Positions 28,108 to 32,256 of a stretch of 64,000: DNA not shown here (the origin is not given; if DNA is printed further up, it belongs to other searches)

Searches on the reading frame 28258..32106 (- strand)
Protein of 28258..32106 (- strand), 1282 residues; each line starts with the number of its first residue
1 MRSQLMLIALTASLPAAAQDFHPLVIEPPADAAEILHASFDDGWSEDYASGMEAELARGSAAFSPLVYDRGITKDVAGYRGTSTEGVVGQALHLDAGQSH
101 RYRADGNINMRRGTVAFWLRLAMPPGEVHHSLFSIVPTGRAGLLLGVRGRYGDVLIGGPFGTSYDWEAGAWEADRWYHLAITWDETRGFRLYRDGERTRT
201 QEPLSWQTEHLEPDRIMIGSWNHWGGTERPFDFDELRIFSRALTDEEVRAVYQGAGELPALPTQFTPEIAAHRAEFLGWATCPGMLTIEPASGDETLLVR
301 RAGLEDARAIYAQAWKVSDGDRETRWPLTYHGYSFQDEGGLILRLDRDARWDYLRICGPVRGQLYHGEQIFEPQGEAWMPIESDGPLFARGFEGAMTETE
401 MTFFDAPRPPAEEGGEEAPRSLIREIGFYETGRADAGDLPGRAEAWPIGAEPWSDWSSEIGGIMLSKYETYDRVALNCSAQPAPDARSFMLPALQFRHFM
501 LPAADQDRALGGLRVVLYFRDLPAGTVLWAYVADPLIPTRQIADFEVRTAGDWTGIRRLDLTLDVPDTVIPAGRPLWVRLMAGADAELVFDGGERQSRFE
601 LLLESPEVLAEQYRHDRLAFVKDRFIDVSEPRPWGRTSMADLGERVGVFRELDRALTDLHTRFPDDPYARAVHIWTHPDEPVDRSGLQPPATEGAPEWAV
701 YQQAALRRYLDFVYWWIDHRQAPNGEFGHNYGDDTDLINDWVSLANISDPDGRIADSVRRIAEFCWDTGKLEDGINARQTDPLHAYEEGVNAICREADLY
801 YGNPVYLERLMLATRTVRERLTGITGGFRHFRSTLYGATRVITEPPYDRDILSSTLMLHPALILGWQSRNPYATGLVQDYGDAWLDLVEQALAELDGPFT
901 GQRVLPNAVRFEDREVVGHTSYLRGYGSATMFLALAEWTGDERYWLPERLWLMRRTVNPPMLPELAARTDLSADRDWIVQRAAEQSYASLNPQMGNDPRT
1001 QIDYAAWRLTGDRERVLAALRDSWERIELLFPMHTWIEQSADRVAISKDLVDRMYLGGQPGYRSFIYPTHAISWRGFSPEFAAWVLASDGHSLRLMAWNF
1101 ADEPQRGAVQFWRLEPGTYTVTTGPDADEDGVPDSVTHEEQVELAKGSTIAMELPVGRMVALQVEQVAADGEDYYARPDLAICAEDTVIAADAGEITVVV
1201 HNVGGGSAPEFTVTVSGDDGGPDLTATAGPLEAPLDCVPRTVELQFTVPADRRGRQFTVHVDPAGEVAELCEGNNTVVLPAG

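Call 11: search_protein_families(library=pfam, proteins=[window:28258-32106:-], max_evalue=0.001)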
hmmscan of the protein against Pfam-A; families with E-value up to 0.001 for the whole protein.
window:28258-32106:- (1282 aa): 2 families
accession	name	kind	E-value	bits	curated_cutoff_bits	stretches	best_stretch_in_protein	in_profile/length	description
PF13385.13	Laminin_G_3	-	1.1e-16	61.8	27.6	1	106-248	12-150/151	Concanavalin A-like lectin/glucanases superfamily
PF07705.17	CARDB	-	1.9e-06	28.5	22.7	1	1178-1277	2-99/101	CARDB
